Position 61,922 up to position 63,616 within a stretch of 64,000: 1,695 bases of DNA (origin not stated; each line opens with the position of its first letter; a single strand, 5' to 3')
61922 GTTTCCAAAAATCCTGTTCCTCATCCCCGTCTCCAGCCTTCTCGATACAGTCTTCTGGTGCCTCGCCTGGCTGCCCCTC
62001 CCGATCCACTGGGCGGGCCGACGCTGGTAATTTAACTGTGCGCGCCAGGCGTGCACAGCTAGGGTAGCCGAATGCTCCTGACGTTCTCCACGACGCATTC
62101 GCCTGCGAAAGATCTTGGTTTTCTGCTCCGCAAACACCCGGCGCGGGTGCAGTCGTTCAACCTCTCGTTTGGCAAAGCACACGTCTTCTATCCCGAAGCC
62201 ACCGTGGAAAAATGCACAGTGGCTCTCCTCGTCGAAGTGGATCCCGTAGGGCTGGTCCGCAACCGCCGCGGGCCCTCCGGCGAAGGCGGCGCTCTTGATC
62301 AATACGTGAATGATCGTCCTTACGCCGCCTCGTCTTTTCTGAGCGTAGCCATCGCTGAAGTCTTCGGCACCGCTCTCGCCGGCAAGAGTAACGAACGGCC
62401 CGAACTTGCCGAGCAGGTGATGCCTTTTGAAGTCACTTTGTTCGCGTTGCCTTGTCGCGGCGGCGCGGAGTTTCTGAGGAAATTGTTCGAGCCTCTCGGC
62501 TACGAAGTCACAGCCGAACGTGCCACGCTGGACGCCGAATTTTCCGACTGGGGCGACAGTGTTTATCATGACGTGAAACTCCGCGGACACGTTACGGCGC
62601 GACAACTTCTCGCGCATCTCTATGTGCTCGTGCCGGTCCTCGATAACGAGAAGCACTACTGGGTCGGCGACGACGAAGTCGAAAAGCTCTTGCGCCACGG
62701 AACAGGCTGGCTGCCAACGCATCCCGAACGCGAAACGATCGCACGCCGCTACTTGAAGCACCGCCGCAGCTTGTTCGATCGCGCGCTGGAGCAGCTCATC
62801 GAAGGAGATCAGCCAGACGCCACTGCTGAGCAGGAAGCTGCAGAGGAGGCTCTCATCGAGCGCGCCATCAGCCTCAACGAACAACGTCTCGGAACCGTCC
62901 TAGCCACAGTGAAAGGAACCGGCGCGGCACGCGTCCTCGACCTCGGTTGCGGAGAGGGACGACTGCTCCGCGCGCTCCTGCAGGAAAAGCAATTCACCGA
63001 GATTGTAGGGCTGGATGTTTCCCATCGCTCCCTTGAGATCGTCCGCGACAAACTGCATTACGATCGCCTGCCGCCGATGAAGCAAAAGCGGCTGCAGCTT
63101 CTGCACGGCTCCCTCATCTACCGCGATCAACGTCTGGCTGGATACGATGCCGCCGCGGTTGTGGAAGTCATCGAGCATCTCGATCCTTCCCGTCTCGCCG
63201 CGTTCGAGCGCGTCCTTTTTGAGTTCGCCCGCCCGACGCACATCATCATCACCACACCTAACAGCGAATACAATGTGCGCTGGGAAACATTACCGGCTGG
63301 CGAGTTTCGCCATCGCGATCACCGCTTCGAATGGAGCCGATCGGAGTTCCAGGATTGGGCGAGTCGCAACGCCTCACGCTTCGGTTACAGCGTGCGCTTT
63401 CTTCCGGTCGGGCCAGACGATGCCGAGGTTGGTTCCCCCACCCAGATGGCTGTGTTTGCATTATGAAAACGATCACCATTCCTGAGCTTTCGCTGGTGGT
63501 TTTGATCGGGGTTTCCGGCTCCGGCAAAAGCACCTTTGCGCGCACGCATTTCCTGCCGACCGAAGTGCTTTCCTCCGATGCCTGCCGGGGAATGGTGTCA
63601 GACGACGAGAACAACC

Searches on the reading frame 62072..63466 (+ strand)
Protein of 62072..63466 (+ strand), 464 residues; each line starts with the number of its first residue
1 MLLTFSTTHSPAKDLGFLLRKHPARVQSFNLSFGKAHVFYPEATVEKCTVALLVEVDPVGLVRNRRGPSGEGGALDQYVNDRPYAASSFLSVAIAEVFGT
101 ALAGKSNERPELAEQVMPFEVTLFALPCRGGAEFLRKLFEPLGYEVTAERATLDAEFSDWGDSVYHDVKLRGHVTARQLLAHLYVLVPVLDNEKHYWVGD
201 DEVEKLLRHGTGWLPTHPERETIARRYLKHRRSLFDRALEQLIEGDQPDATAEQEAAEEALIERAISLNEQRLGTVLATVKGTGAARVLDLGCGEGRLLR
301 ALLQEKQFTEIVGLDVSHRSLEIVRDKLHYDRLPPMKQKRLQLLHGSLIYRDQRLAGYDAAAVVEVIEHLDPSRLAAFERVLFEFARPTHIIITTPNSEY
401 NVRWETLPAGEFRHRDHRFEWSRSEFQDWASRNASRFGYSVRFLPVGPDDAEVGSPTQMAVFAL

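Call 48: find_encoding_contigs(protein=window:62072-63466:+, flank=10000, max_places=3)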
Protein window:62072-63466:+ (464 aa): 3 contigs read that carry it; 3 places shown.
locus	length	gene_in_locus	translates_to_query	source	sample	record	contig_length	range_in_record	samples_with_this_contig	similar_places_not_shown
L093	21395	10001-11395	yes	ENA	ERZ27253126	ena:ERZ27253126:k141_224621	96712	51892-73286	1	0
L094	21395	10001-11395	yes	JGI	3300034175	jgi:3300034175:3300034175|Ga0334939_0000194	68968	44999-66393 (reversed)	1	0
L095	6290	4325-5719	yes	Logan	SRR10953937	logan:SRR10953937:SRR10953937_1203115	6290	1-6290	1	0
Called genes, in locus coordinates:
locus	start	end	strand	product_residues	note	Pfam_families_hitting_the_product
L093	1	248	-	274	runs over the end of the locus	PF02749:QRPTase_N, PF01729:QRPTase_C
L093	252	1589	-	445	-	PF01979:Amidohydro_1, PF07969:Amidohydro_3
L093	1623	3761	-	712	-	PF13371:TPR_9 (faint), PF13424:TPR_12 (faint), PF13428:TPR_14 (faint), PF13432:TPR_16 (faint), PF13414:TPR_11 (weak), PF07719:TPR_2 (weak), PF00515:TPR_1 (weak), PF13414:TPR_11, +3 more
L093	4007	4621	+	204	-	PF01844:HNH, PF14279:HNH_5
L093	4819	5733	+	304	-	PF00753:Lactamase_B, PF23023:Anti-Pycsar_Apyc1, PF12706:Lactamase_B_2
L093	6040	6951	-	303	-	PF14237:GYF_2 (weak), PF04893:Yip1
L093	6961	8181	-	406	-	PF04794:YdjC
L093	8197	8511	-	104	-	-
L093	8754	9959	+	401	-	PF13506:Glyco_transf_21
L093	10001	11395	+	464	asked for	PF12623:Hen1_L, PF13489:Methyltransf_23, PF08241:Methyltransf_11 (weak), PF08242:Methyltransf_12, PF13649:Methyltransf_25, PF13847:Methyltransf_31 (weak)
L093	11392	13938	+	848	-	PF13671:AAA_33, PF00149:Metallophos, PF16542:PNKP_ligase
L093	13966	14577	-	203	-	-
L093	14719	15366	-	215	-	-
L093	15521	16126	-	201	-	PF13424:TPR_12 (faint), PF13176:TPR_7 (faint), PF13428:TPR_14 (faint), PF14559:TPR_19 (weak)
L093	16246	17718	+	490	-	PF08323:Glyco_transf_5, PF13439:Glyco_transf_4 (weak), PF13579:Glyco_trans_4_4 (weak), PF00534:Glycos_transf_1, PF13692:Glyco_trans_1_4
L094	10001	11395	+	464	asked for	PF12623:Hen1_L, PF13489:Methyltransf_23, PF08241:Methyltransf_11 (weak), PF08242:Methyltransf_12, PF13649:Methyltransf_25, PF13847:Methyltransf_31 (weak)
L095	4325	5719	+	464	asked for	PF12623:Hen1_L, PF13489:Methyltransf_23, PF08241:Methyltransf_11 (weak), PF08242:Methyltransf_12, PF13649:Methyltransf_25, PF13847:Methyltransf_31 (weak)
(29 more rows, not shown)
